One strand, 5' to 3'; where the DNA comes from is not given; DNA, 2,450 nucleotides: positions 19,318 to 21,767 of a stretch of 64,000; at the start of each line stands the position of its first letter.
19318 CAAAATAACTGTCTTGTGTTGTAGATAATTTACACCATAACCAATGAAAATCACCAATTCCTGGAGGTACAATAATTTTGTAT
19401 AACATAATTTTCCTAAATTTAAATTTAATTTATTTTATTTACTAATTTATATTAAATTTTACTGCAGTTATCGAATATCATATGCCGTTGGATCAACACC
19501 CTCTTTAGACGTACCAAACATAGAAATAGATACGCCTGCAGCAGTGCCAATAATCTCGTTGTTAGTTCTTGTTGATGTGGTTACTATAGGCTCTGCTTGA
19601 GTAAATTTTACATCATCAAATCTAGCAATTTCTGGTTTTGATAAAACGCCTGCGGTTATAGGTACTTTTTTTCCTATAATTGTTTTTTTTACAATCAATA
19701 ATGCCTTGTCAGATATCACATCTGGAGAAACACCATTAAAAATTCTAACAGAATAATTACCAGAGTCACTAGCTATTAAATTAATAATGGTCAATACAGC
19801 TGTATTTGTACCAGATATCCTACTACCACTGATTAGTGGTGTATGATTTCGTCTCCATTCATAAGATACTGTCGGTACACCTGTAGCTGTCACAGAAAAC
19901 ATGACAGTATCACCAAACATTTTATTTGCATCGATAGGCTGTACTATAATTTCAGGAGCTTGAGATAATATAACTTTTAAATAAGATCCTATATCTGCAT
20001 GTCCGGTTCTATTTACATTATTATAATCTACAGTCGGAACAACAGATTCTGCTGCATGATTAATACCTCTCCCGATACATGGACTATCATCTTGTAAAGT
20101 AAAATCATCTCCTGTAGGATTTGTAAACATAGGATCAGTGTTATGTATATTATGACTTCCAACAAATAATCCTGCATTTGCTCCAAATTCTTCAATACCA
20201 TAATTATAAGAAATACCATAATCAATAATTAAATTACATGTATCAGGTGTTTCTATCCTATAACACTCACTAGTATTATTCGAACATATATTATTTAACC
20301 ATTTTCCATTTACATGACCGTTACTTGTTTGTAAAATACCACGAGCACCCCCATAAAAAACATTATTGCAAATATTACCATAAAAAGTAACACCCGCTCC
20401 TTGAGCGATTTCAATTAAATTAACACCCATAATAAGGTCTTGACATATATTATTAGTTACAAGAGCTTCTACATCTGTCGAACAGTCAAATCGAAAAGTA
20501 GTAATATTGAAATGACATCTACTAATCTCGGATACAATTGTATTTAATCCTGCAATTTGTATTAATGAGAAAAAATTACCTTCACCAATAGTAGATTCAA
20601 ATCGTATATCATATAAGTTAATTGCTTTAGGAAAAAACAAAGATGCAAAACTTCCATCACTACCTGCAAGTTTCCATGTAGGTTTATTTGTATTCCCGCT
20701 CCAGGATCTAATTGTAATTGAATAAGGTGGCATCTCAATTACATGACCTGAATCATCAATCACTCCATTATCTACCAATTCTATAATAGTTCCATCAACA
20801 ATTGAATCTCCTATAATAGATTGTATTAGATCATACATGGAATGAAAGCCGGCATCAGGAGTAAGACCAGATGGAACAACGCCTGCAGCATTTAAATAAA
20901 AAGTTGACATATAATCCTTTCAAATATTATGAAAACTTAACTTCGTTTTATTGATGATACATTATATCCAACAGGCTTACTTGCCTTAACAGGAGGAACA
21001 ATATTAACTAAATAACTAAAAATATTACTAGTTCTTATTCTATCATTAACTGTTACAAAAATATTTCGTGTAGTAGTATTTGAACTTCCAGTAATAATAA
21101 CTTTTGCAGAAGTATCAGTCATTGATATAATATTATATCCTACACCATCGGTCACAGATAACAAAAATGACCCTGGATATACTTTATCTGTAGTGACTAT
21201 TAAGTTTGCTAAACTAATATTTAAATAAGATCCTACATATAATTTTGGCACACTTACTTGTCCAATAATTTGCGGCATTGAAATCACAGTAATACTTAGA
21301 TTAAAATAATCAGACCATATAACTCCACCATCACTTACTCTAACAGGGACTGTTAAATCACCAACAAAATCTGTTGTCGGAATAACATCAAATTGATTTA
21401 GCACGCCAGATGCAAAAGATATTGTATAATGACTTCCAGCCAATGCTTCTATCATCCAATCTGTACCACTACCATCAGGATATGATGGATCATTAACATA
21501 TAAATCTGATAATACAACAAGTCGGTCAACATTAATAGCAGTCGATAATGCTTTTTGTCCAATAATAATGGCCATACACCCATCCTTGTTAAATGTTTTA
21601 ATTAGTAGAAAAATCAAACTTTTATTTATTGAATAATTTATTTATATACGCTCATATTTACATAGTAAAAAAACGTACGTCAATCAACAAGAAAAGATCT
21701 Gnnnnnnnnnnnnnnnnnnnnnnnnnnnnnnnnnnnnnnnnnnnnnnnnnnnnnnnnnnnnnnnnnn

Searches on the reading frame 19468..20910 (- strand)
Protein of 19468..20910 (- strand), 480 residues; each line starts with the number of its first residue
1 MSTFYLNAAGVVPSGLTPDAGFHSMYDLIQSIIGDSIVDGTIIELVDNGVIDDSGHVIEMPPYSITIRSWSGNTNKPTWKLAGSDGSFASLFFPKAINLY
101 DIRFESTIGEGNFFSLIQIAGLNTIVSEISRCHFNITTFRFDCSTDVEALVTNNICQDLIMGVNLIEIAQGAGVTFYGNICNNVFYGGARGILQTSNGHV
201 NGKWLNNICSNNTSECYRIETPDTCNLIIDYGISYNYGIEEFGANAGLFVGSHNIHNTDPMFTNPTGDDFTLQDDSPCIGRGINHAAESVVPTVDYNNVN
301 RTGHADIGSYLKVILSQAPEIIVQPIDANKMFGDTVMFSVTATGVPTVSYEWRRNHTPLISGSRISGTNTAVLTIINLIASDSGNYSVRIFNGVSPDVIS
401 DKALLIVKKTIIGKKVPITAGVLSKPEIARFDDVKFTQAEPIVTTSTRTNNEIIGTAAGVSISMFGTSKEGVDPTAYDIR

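Call 5: search_protein_families(library=pfam, proteins=[window:19468-20910:-], max_evalue=0.01)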
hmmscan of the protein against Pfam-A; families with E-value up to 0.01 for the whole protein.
window:19468-20910:- (480 aa): 4 families
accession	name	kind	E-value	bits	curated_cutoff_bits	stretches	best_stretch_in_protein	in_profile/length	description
PF13927.12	Ig_3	-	1.3e-10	42.1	30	1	319-392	2-78/78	Immunoglobulin domain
PF07679.22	I-set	-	2.7e-09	37.4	23.7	1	319-394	1-79/90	Immunoglobulin I-set domain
PF17161.10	DUF5123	-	0.0017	19.9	35.1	1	179-277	2-103/113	Domain of unknown function (DUF5123)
PF24518.1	Ig_CD22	-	0.0038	18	27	1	328-408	34-119/121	B-cell receptor CD22-like, first Ig-like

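Call 7: search_protein_families(library=phrogs, proteins=[window:19468-20910:-], max_evalue=0.001)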
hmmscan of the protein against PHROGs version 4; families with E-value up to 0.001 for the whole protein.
window:19468-20910:- (480 aa): 1 family
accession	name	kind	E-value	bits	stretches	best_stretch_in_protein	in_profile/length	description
phrog_3995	-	tail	0.00014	22.2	1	313-409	120-207/294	tail protein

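Call 35: search_protein_families(library=ncbifam, proteins=[window:19468-20910:-], max_evalue=0.01)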
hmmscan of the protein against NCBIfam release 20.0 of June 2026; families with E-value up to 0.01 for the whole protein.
window:19468-20910:- (480 aa): 1 family
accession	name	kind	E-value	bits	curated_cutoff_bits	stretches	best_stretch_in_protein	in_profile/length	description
NF041518.1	choice_anch_Q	domain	0.0006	20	25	1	269-310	16-55/58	choice-of-anchor Q domain-containing protein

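Call 44: search_solved_structures(query=window:19468-20910:-, max_evalue=1)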
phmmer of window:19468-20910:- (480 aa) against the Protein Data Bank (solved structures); distinct sequences matched with E-value up to 1: 76 (the best 60 are shown).
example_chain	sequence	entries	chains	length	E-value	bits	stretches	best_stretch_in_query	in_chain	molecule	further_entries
3b43_A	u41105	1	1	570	8.9e-14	54.1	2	302-398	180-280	Titin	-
9c2d_S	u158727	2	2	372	3.1e-13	52.3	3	312-398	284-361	Tail protein | Putative tail protein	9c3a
5e4i_A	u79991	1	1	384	2.4e-08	36.2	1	327-389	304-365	Contactin-5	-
7y9a_A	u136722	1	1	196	3.8e-08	35.5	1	315-398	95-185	Down Syndrome Cell Adhesion Molecules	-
5ope_A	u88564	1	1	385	6.9e-08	34.7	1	301-399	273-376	Roundabout homolog 1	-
5o5g_A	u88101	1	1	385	7.1e-08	34.6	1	301-399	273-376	Roundabout homolog 1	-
2rjm_A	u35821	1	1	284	9.8e-08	34.2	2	320-400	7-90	Titin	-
2rik_A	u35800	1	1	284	1.5e-07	33.5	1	320-400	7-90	Titin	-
8s9p_C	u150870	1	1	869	6.7e-07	31.4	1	317-389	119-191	Muscle, skeletal receptor tyrosine-protein kinase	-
5k6w_A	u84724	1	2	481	1.8e-06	30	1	300-392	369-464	Protein sidekick-1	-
7ol2_A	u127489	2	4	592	3.1e-06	29.2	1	319-390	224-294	Contactin-1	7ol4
9ba5_A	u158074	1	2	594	4.8e-06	28.6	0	312-387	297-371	Contactin-2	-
6zr7_AAA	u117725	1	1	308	6.8e-06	28.1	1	295-408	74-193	Down syndrome cell adhesion molecule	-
1cs6_A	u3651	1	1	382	6.9e-06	28.1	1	313-387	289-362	AXONIN-1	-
3kld_A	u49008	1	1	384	8.1e-06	27.8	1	329-388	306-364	Contactin 4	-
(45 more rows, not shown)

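Call 57: find_homologous_proteins(query=window:19468-20910:-, max_evalue=0.001)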
Query window:19468-20910:- (480 aa): 3 proteins with E <= 0.001 among 8000 candidates.
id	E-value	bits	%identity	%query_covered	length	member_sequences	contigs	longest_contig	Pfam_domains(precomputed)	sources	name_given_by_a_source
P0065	0.0e+0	1011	96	100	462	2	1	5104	PF07679.23,PF13927.13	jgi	-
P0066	6.7e-70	254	46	64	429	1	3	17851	-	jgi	jgi:hypothetical protein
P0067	8.4e-22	95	32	64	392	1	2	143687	-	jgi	jgi:hypothetical protein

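Call 59: find_encoding_contigs(protein=P0067, flank=10000, max_places=1)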
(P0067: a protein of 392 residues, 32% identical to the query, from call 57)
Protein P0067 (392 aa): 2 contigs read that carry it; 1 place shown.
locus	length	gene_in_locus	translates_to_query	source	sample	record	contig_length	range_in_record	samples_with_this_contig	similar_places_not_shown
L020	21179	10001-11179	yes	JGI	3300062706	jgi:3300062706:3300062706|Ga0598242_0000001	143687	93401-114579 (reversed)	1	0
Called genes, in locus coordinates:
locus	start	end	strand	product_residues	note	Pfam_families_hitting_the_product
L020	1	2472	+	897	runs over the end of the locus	-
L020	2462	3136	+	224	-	-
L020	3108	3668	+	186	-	-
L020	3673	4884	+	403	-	-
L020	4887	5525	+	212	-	PF04717:Phage_base_V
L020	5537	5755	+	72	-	-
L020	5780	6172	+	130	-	PF04965:GPW_gp25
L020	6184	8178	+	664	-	-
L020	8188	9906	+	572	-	-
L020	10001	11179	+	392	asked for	-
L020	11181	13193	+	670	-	-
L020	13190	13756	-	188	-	-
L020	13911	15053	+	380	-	-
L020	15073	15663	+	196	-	-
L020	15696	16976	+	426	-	-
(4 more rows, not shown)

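Call 69: predict_structure(alignment_id=A3)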
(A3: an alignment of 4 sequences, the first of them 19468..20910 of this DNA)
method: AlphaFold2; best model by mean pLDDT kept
length: 480 residues; sequences in the alignment: 4
mean_pLDDT: 45.7   pTM: 0.50
mean pLDDT of the five models: 45.7, 44.3, 43.4, 43.2, 36.6
residues with pLDDT >= 90: 0; 70-90: 102; 50-70: 101; < 50: 277
segments of 3 or more residues with pLDDT < 50: 11-17, 85-88, 109-116, 212-214, 230-480
pLDDT, mean of each block of 10 residues (from residue 1): 72 48 78 67 76 74 79 66 53 73 64 47 63 72 74 67 71 72 67 68 62 56 51 30 28 29 33 33 27 31 27 30 32 29 28 24 22 22 26 24 23 23 24 26 26 24 25 28
secondary structure, 60 per line:
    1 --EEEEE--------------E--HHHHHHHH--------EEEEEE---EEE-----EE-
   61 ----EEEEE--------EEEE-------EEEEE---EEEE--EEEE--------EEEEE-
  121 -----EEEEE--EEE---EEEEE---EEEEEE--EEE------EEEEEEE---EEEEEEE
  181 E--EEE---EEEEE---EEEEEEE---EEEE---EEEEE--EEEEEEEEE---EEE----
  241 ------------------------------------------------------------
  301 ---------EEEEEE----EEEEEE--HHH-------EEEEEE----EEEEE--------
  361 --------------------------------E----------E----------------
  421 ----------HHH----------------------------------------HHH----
elements in order: E3-7 H25-32 E41-46 E50-52 E65-69 E78-81 E89-93 E97-100 E103-106 E115-119 E126-130 E133-135 E139-143 E147-152 E155-157 E164-170 E174-181 E184-186 E190-194 E198-204 E208-211 E215-219 E222-230 E234-236 E310-315 E320-325 E338-343 E348-352

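Call 72: fold_search(model_id=the predicted structure, library=pdb)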
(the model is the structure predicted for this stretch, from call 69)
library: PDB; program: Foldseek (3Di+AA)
matches with E <= 10: 147; with E <= 0.001: 0
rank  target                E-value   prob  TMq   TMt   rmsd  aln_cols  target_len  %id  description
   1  7dmk_A                8.9e-03  0.99  0.28  0.20  11.0       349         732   11  PL6 alginate lyase BcAlyPL6 (released 2021-10-06)
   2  7dmk_B                4.0e-02  0.97  0.29  0.20  11.1       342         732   12  PL6 alginate lyase BcAlyPL6 (released 2021-10-06)
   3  7dmk_C                4.6e-02  0.95  0.27  0.19  11.2       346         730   11  PL6 alginate lyase BcAlyPL6 (released 2021-10-06)
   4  3grh                  7.2e-02  0.97  0.28  0.33   7.7       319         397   12  Crystal structure of escherichia coli ybhc (released 2009-04-07)
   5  9ozl_C                7.2e-02  0.51  0.20  0.25  14.2       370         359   11  Crystal structure of the polysaccharide lyase RbmB from Vibrio cholerae (released 2026-03-11)
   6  5m5z_A                1.2e-01  0.82  0.27  0.19   9.2       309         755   12  Chaetomium thermophilum beta-1-3-glucanase (released 2017-05-17)
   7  5w6f_A                1.3e-01  0.51  0.23  0.19  11.7       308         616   13  Crystal structure of Bacteriophage CBA120 tailspike protein 3 (TSP3, orf212) (released 2018-10-24)
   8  6nw9_C                1.3e-01  0.33  0.19  0.16  14.1       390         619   12  CRYSTAL STRUCTURE OF A TAILSPIKE PROTEIN 3 (TSP3, ORF212) FROM ESCHERICHIA COLI O157:H7 BACTERIOPHAGE CBA120 (released 2019-06-05)
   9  7dmk_D                1.6e-01  0.80  0.27  0.19  11.5       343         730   13  PL6 alginate lyase BcAlyPL6 (released 2021-10-06)
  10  6nw9_B                2.2e-01  0.30  0.19  0.16  12.0       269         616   13  CRYSTAL STRUCTURE OF A TAILSPIKE PROTEIN 3 (TSP3, ORF212) FROM ESCHERICHIA COLI O157:H7 BACTERIOPHAGE CBA120 (released 2019-06-05)
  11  7b7a_A                2.2e-01  0.28  0.18  0.22  11.2       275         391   11  ENDO-POLYGALACTURONASE FROM ARABIDOPSIS THALIANA (released 2022-06-22)
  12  5gqc_A                2.3e-01  0.84  0.29  0.25   9.5       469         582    7  Crystal structure of lacto-N-biosidase LnbX from Bifidobacterium longum subsp. longum, ligand-free form (released 2017-04-19)
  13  7o7t                  3.2e-01  0.63  0.26  0.19   9.2       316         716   12  Structure of the PL6 family alginate lyase Patl3640 from Pseudoalteromonas atlantica T6c in complex with 4-deoxy-L-eryth (released 2021-07-28)
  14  2pyg_B                3.2e-01  0.13  0.16  0.18  12.8       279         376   10  Azotobacter vinelandii Mannuronan C-5 epimerase AlgE4 A-module (released 2008-05-27)
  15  7o78_A                4.8e-01  0.38  0.25  0.25   8.8       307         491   14  Structure of the PL6 family chondroitinase B from Pseudopedobacter saltans, Pedsa3807 (released 2021-07-28)
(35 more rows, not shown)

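Call 101: find_encoding_contigs(protein=P0066, flank=10000, max_places=3)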
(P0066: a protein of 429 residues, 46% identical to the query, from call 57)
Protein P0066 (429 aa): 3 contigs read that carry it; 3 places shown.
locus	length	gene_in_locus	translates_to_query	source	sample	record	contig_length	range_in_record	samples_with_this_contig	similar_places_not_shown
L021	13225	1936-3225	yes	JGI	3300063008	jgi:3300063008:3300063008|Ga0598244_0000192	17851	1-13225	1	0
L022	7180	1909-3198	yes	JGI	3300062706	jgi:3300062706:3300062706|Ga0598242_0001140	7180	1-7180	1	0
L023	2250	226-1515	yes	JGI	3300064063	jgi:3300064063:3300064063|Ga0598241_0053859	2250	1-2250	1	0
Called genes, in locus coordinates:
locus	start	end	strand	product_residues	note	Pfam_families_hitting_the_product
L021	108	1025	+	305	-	-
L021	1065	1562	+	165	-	-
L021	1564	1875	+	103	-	-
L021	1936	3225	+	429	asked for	-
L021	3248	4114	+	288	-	PF00303:Thymidylat_synt (weak)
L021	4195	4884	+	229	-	-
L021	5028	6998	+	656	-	PF00535:Glycos_transf_2, PF08241:Methyltransf_11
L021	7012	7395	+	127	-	-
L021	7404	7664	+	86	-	-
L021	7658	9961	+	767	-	PF13439:Glyco_transf_4 (faint), PF13524:Glyco_trans_1_2 (faint), PF13692:Glyco_trans_1_4, PF00483:NTP_transferase (faint), PF00535:Glycos_transf_2, PF13641:Glyco_tranf_2_3, PF00534:Glycos_transf_1, PF13692:Glyco_trans_1_4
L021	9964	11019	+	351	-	-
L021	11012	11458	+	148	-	-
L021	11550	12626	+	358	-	-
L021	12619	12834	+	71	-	-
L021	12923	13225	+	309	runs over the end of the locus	PF13793:Pribosyltran_N, PF00156:Pribosyltran, PF14572:Pribosyl_synth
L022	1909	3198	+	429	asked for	-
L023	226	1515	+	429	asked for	-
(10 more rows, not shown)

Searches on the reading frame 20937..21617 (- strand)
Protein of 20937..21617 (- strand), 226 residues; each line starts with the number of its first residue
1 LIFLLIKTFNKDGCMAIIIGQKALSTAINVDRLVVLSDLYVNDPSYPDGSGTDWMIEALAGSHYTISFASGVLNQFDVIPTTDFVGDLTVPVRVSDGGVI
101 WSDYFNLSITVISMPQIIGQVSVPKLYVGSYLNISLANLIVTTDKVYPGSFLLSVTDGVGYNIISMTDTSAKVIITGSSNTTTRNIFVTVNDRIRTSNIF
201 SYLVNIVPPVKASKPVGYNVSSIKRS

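Call 8: search_protein_families(library=phrogs, proteins=[window:20937-21617:-], max_evalue=0.001)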
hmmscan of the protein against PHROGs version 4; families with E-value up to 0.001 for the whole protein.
window:20937-21617:- (226 aa): 0 families

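Call 79: search_protein_families(library=pfam, proteins=[window:20937-21617:-], max_evalue=0.01)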
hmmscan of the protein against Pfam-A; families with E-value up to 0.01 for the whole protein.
window:20937-21617:- (226 aa): 0 families
